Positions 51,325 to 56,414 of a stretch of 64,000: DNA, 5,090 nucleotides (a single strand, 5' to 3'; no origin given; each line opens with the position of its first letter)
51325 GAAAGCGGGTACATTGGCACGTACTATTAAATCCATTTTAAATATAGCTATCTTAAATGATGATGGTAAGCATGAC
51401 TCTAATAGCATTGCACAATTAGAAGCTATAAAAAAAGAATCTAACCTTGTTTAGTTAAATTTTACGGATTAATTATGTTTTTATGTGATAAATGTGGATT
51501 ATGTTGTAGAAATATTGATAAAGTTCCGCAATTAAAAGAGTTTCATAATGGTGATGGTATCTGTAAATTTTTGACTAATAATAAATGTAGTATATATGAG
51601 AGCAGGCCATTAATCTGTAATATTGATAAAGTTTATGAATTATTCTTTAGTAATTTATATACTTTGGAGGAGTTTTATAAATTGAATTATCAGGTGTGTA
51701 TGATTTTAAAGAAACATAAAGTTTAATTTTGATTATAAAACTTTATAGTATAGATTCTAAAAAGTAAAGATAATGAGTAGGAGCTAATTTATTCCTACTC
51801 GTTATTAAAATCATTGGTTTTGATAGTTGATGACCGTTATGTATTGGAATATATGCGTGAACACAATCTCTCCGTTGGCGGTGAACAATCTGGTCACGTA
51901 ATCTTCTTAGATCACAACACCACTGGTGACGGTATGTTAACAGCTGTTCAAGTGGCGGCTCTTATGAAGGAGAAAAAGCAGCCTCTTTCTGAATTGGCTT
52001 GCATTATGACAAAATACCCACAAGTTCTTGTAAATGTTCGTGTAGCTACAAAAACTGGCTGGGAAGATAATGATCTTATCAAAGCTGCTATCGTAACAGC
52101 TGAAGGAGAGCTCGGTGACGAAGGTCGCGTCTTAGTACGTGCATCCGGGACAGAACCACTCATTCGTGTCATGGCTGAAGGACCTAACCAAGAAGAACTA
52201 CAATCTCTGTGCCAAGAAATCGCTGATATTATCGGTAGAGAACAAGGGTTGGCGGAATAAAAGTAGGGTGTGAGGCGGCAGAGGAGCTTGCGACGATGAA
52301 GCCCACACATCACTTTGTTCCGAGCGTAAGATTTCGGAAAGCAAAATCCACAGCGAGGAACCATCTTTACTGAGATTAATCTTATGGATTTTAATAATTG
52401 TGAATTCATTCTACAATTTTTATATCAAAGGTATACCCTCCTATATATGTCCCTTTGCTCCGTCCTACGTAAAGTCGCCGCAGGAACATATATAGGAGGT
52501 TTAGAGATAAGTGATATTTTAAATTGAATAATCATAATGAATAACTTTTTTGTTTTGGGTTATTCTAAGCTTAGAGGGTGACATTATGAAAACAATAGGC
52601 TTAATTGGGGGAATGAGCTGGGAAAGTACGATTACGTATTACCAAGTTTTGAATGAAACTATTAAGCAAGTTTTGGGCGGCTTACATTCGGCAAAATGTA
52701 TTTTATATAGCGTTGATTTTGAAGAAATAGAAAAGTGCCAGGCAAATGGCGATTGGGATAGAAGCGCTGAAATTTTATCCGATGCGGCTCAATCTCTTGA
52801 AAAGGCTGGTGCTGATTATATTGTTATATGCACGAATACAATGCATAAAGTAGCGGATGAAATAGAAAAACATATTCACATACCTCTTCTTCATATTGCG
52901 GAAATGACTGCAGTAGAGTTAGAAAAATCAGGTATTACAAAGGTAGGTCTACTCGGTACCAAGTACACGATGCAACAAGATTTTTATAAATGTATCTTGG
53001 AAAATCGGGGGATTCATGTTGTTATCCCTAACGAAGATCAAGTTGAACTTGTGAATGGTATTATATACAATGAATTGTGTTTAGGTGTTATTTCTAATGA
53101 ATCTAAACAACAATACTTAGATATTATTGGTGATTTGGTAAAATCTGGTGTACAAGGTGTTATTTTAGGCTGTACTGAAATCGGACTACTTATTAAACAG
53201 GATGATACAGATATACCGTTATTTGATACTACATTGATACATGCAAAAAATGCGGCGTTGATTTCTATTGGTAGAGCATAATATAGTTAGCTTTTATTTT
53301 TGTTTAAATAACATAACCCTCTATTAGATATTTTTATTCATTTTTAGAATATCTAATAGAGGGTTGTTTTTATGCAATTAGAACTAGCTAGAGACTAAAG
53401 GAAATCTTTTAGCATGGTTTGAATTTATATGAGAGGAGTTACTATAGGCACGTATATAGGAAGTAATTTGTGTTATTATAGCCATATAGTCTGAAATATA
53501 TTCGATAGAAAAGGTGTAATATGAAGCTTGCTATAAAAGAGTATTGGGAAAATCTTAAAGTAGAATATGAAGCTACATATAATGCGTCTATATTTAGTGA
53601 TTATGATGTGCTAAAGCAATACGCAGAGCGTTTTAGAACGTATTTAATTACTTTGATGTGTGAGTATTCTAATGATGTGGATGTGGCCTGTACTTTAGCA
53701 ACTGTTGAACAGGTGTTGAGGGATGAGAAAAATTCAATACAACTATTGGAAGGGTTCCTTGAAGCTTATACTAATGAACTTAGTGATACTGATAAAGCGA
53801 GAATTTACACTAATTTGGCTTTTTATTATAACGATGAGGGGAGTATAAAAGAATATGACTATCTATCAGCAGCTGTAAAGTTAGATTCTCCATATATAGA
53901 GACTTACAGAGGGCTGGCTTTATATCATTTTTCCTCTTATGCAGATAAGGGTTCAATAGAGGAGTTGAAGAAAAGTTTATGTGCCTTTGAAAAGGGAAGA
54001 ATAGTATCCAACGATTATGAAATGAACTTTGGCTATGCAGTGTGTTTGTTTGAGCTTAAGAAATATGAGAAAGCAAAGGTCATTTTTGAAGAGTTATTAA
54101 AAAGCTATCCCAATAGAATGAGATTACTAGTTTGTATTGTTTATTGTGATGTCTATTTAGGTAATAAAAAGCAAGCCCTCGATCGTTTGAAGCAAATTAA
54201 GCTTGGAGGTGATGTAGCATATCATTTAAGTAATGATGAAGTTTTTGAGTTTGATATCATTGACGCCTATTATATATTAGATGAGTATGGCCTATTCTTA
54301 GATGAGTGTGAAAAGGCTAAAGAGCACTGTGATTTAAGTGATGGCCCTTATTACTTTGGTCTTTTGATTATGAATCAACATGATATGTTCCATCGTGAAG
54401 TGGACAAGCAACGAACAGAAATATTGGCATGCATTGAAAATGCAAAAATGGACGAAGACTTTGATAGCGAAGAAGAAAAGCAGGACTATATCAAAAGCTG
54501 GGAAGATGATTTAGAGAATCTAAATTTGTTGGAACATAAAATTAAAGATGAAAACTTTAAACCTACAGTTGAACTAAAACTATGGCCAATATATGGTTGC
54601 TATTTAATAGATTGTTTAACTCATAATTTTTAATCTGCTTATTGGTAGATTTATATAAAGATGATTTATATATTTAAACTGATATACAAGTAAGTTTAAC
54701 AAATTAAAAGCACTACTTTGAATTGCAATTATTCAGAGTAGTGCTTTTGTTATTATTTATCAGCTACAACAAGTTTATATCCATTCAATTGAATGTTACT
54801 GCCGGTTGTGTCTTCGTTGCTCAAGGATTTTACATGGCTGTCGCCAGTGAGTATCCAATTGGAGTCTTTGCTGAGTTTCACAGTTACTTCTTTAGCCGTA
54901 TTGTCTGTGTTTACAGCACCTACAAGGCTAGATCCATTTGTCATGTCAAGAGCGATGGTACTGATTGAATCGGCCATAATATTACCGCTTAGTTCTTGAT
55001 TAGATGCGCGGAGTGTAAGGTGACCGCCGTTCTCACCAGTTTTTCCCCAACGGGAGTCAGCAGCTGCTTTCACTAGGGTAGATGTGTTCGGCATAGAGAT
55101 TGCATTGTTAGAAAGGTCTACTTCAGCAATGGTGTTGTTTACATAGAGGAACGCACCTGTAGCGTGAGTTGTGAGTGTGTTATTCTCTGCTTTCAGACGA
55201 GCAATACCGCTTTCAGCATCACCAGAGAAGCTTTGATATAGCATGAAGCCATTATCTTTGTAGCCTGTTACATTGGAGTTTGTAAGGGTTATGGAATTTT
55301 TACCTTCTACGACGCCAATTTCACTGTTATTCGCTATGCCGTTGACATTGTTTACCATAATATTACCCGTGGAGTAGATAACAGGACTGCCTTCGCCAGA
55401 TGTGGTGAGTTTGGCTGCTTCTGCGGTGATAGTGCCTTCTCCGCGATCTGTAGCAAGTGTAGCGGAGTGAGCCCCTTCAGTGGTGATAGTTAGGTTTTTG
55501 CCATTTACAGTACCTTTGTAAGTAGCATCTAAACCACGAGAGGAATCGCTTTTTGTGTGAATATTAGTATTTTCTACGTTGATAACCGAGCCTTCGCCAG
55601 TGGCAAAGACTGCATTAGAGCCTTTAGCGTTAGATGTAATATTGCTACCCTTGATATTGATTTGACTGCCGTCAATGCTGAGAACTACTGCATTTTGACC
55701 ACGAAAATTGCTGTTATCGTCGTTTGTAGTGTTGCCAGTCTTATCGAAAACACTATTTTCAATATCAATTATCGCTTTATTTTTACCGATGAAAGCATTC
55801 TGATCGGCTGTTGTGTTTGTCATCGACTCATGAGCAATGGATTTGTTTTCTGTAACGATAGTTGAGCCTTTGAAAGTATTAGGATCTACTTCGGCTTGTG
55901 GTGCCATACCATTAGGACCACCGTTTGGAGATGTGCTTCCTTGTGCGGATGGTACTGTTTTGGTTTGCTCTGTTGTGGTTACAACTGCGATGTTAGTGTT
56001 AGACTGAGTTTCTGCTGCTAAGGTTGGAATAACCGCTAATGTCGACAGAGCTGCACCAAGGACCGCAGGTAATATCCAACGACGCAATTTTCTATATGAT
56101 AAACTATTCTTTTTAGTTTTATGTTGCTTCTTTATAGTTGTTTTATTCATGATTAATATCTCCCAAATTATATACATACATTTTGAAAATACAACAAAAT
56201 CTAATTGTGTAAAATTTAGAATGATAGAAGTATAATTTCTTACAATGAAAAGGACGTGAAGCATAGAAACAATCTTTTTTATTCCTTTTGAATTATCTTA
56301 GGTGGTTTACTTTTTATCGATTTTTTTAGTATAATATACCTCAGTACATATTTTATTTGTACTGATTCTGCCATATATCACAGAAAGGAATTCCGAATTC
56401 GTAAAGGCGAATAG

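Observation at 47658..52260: Islet is bracketed by a direct duplication of the glmM 3' end with a mosaic identity pattern, but no recombinase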

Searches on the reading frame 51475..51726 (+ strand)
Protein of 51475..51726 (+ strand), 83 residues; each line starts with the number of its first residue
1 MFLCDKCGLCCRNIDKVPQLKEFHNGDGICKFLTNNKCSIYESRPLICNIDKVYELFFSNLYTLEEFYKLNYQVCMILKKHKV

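Call 6: search_protein_families(library=pfam, proteins=[window:51475-51726:+], max_evalue=0.01)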
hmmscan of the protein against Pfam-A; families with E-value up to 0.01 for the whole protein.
window:51475-51726:+ (83 aa): 1 family
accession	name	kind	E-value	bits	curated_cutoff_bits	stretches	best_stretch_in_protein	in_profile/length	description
PF03692.20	CxxCxxCC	-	2.3e-07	31.8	23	1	4-63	2-73/85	Putative zinc- or iron-chelating domain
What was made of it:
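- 51475..51726 (+): Cassette gene 4: CxxCxxCC (YkgJ-type) cysteine-cluster protein, 83 aa. Pfam PF03692, E 2.3e-7 (call 6).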

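Call 8: search_protein_families(library=padloc, proteins=[window:51475-51726:+], max_evalue=0.1)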
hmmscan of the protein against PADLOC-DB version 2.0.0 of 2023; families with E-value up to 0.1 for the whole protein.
window:51475-51726:+ (83 aa): 0 families

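Call 27: find_encoding_contigs(protein=window:51475-51726:+, flank=6000, max_places=10)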
Protein window:51475-51726:+ (83 aa): 24 contigs read that carry it; 10 places shown.
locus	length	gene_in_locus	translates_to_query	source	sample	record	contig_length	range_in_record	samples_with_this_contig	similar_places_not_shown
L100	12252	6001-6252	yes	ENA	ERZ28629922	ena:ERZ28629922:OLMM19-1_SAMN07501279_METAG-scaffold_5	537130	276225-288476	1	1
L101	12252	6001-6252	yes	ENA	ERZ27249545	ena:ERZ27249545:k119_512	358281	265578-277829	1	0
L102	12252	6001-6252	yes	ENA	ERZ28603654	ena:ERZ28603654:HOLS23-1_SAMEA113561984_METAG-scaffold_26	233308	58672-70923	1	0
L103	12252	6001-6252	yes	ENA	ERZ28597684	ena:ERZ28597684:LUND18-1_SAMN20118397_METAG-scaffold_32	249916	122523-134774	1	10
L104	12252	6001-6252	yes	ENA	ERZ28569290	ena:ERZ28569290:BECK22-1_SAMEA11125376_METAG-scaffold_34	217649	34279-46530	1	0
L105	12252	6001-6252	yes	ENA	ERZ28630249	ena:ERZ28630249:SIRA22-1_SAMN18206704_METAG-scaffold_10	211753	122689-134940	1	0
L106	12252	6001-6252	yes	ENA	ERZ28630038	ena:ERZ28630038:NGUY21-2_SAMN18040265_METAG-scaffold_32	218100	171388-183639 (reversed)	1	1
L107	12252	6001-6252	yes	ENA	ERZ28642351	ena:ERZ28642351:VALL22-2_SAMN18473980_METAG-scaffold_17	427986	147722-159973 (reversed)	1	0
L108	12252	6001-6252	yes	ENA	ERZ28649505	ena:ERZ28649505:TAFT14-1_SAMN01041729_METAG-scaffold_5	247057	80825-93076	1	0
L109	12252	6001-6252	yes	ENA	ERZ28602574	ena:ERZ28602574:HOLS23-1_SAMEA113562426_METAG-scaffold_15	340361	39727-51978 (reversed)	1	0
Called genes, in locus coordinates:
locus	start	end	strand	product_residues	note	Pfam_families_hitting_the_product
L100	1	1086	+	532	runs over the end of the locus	PF28550:DUF8436, PF01266:DAO (faint), PF21688:FAD-depend_C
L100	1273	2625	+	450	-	PF02878:PGM_PMM_I, PF02879:PGM_PMM_II, PF02880:PGM_PMM_III, PF00408:PGM_PMM_IV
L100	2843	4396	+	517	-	-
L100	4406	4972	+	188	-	PF05099:TerB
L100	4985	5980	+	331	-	-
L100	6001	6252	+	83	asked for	PF03692:CxxCxxCC (weak)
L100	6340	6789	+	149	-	PF02880:PGM_PMM_III, PF00408:PGM_PMM_IV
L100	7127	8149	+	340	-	PF13174:TPR_6 (faint), PF14559:TPR_19 (faint)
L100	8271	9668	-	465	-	-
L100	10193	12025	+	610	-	PF13522:GATase_6, PF13537:GATase_7, PF01380:SIS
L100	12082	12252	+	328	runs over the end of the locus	PF00579:tRNA-synt_1b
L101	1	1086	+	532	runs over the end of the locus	PF28550:DUF8436, PF01266:DAO (faint), PF21688:FAD-depend_C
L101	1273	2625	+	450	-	PF02878:PGM_PMM_I, PF02879:PGM_PMM_II, PF02880:PGM_PMM_III, PF00408:PGM_PMM_IV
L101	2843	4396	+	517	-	-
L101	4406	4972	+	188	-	PF05099:TerB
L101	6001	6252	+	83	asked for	PF03692:CxxCxxCC (weak)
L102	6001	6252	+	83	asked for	PF03692:CxxCxxCC (weak)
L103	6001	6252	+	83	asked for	PF03692:CxxCxxCC (weak)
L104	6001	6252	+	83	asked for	PF03692:CxxCxxCC (weak)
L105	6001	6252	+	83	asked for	PF03692:CxxCxxCC (weak)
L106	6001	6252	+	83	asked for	PF03692:CxxCxxCC (weak)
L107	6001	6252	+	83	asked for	PF03692:CxxCxxCC (weak)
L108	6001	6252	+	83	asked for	PF03692:CxxCxxCC (weak)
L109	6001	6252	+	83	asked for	PF03692:CxxCxxCC (weak)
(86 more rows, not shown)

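Call 53: search_protein_families(library=ncbifam, proteins=[window:51475-51726:+], max_evalue=0.01)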
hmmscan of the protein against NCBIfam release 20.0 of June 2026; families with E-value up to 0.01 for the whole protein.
window:51475-51726:+ (83 aa): 2 families
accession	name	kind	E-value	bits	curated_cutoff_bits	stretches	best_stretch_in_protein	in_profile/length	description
NF003507.0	PRK05170.2-5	equivalog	0.00057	19.8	170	1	3-45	23-67/146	YcgN family cysteine cluster protein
NF003500.0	PRK05170.1-4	equivalog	0.0036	17.3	203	1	3-44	21-64/147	YcgN family cysteine cluster protein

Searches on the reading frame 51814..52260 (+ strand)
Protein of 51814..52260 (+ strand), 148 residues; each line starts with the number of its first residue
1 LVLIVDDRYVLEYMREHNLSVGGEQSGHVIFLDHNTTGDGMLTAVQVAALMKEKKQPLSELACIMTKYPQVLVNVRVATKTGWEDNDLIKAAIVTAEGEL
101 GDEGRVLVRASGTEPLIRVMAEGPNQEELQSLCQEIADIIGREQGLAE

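Call 81: find_encoding_contigs(protein=window:51814-52260:+, flank=6000, max_places=8)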
Protein window:51814-52260:+ (148 aa): 11 contigs read that carry it; 2 places shown.
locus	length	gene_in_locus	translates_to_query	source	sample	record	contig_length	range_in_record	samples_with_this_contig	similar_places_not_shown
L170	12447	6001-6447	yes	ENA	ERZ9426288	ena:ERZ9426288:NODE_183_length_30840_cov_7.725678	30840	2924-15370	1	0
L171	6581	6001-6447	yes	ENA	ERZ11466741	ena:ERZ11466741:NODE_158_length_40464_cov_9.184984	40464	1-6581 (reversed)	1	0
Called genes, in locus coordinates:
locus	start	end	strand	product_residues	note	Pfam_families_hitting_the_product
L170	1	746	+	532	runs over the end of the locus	PF28550:DUF8436 (weak), PF01266:DAO (faint), PF21688:FAD-depend_C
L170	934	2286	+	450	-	PF02878:PGM_PMM_I, PF02879:PGM_PMM_II, PF02880:PGM_PMM_III, PF00408:PGM_PMM_IV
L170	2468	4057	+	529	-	-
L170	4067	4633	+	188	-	PF05099:TerB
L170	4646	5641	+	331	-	-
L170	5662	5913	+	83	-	PF03692:CxxCxxCC (weak)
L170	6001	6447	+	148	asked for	PF02880:PGM_PMM_III, PF00408:PGM_PMM_IV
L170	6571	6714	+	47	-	-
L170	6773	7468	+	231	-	PF01177:Asp_Glu_race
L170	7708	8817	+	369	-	PF13174:TPR_6 (faint), PF14559:TPR_19 (faint)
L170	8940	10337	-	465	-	-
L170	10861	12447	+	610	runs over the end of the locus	PF13522:GATase_6, PF13537:GATase_7, PF01380:SIS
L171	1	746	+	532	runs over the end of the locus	PF28550:DUF8436 (weak), PF01266:DAO (faint), PF21688:FAD-depend_C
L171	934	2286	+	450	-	PF02878:PGM_PMM_I, PF02879:PGM_PMM_II, PF02880:PGM_PMM_III, PF00408:PGM_PMM_IV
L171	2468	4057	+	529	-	-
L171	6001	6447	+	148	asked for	PF02880:PGM_PMM_III, PF00408:PGM_PMM_IV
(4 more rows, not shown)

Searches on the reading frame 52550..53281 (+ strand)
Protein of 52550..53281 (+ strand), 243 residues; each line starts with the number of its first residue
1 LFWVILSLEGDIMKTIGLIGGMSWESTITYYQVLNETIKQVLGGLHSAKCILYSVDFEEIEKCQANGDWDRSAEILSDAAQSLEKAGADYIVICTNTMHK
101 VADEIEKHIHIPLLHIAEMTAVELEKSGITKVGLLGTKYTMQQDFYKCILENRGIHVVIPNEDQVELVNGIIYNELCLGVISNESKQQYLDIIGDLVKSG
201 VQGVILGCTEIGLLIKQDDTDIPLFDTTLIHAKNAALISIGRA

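Call 6: search_protein_families(library=pfam, proteins=[window:52550-53281:+], max_evalue=0.01)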
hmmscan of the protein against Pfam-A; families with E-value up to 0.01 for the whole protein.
window:52550-53281:+ (243 aa): 2 families
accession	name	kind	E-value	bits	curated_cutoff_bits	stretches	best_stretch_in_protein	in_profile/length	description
PF01177.27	Asp_Glu_race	-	2.6e-45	155.3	31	1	19-235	1-211/211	Asp/Glu/Hydantoin racemase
PF02548.21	Pantoate_transf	-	0.0006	19.8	28.7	1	63-117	150-203/259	Ketopantoate hydroxymethyltransferase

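Call 32: find_encoding_contigs(protein=window:52586-53281:+, flank=7000, max_places=10)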
Protein window:52586-53281:+ (231 aa): 22 contigs read that carry it; 7 places shown.
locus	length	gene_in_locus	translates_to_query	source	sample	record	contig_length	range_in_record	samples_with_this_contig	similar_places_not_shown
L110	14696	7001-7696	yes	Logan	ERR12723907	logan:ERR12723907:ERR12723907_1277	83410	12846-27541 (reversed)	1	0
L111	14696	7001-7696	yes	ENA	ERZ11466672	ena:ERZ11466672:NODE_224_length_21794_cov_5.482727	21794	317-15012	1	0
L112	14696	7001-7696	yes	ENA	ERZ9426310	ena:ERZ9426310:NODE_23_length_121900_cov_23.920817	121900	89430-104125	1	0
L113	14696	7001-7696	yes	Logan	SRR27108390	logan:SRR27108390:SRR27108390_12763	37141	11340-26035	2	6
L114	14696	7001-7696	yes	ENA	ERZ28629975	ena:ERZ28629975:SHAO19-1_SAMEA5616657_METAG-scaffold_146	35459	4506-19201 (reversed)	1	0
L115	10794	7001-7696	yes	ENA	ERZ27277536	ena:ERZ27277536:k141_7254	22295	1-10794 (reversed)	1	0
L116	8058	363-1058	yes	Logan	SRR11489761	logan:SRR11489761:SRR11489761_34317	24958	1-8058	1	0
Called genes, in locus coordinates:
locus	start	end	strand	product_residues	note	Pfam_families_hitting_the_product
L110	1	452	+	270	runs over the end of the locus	-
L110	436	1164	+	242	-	PF13478:XdhC_C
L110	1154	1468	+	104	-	PF02625:XdhC_CoxI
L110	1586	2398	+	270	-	PF19293:CdaA_N, PF02457:DAC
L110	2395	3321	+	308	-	PF07949:YbbR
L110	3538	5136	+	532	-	PF28550:DUF8436, PF01266:DAO (faint), PF21688:FAD-depend_C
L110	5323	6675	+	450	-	PF02878:PGM_PMM_I, PF02879:PGM_PMM_II, PF02880:PGM_PMM_III, PF00408:PGM_PMM_IV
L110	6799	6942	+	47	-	-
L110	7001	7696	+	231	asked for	PF01177:Asp_Glu_race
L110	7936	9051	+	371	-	PF13424:TPR_12 (faint), PF13174:TPR_6 (weak)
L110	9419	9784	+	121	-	PF23653:DUF7149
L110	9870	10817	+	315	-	-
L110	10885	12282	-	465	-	-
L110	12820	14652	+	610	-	PF13522:GATase_6, PF13537:GATase_7, PF01380:SIS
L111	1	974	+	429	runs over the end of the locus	?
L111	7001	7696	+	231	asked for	PF01177:Asp_Glu_race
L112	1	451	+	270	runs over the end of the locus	-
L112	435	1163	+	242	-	PF13478:XdhC_C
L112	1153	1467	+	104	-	PF02625:XdhC_CoxI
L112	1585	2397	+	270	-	PF19293:CdaA_N, PF02457:DAC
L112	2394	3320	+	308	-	PF07949:YbbR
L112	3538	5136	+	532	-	PF28550:DUF8436 (weak), PF01266:DAO (faint), PF21688:FAD-depend_C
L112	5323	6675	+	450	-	PF02878:PGM_PMM_I, PF02879:PGM_PMM_II, PF02880:PGM_PMM_III, PF00408:PGM_PMM_IV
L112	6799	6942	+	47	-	-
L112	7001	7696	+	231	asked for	PF01177:Asp_Glu_race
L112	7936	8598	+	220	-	PF13424:TPR_12 (faint)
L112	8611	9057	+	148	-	-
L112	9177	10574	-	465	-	-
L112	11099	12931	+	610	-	PF13522:GATase_6, PF13537:GATase_7, PF01380:SIS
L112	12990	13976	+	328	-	PF00579:tRNA-synt_1b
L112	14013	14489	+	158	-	-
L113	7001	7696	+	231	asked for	PF01177:Asp_Glu_race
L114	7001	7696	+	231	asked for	PF01177:Asp_Glu_race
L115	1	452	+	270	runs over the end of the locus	-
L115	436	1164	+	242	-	PF13478:XdhC_C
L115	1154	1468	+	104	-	PF02625:XdhC_CoxI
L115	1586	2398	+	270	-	PF19293:CdaA_N, PF02457:DAC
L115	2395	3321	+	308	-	PF07949:YbbR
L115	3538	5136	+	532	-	PF28550:DUF8436, PF01266:DAO (faint), PF21688:FAD-depend_C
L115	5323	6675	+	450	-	PF02878:PGM_PMM_I, PF02879:PGM_PMM_II, PF02880:PGM_PMM_III, PF00408:PGM_PMM_IV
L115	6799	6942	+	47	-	-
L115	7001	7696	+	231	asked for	PF01177:Asp_Glu_race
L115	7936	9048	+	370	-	PF25062:ARM_TT21_N (weak), PF13174:TPR_6 (faint), PF14559:TPR_19 (faint)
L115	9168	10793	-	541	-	?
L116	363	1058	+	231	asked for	PF01177:Asp_Glu_race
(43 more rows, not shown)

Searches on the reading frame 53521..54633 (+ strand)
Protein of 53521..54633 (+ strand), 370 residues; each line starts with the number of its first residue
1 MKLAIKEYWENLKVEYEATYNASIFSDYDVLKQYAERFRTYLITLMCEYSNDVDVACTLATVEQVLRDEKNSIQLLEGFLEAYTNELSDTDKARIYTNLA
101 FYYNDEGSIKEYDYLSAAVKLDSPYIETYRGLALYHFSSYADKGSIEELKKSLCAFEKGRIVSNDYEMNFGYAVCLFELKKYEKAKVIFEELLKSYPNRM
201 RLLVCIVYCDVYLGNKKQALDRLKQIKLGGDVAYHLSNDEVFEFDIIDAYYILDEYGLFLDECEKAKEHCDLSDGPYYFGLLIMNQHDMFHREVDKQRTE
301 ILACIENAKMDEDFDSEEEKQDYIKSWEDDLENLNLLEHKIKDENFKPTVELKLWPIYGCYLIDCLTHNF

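Call 6: search_protein_families(library=pfam, proteins=[window:53521-54633:+], max_evalue=0.01)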
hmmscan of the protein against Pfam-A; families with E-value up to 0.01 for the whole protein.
window:53521-54633:+ (370 aa): 7 families
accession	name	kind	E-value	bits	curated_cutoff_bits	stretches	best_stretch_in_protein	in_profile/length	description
PF13174.12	TPR_6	-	4.2e-07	30.6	26.3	1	170-198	4-32/33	Tetratricopeptide repeat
PF14559.12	TPR_19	-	7.1e-06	26.7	25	1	164-198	23-57/68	Tetratricopeptide repeat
PF25062.1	ARM_TT21_N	-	4.4e-05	23.8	40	1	138-219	74-154/222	Tetratricopeptide repeat protein 21 N-terminal ARM repeat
PF12895.13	ANAPC3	-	0.00012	22.7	27.2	1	163-225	20-81/82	Anaphase-promoting complex, cyclosome, subunit 3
PF13424.12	TPR_12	-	0.00024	21.7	30.1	0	58-106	8-58/77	Tetratricopeptide repeat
PF13181.12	TPR_8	-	0.0057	17.2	25.7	0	167-198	2-33/34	Tetratricopeptide repeat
PF07719.23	TPR_2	-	0.0062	17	27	1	170-198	5-33/34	Tetratricopeptide repeat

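Call 8: search_protein_families(library=padloc, proteins=[window:53521-54633:+], max_evalue=0.1)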
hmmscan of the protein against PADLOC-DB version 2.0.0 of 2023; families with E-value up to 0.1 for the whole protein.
window:53521-54633:+ (370 aa): 0 families

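Call 53: search_protein_families(library=ncbifam, proteins=[window:53521-54633:+], max_evalue=0.01)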
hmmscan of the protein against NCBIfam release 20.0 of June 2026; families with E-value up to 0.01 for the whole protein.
window:53521-54633:+ (370 aa): 5 families
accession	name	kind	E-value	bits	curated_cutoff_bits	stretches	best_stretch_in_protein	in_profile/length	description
TIGR02521.1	type_IV_pilW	equivalog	8.9e-06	25.4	154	1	88-225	26-160/234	type IV pilus biogenesis/stability protein PilW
NF052400.1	M48_BAM_BepA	equivalog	0.00046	19.1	570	1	160-226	301-367/483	beta-barrel assembly-enhancing protease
NF040959.1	MamA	equivalog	0.0005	19.6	200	1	75-205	17-144/204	magnetosome protein MamA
TIGR02552.1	LcrH_SycD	equivalog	0.001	18.8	104.8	1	165-225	51-111/136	SycD/LcrH family type III secretion system chaperone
NF052415.1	T3SS_chap_SctY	equivalog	0.0019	18.7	70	1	177-226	17-66/106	type III secretion apparatus assembly chaperone SctY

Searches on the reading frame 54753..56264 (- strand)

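Call 6: search_protein_families(library=pfam, proteins=[window:54753-56264:-], max_evalue=0.01)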
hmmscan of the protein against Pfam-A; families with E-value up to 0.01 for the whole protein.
window:54753-56264:- (503 aa): 1 family
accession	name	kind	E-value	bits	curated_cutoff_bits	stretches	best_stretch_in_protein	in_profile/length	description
PF09136.16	Glucodextran_B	-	0.0068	16.7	27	1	251-285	33-67/83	Glucodextranase, domain B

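Call 53: search_protein_families(library=ncbifam, proteins=[window:54753-56264:-], max_evalue=0.01)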
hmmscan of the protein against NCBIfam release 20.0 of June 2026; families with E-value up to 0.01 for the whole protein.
window:54753-56264:- (503 aa): 0 families
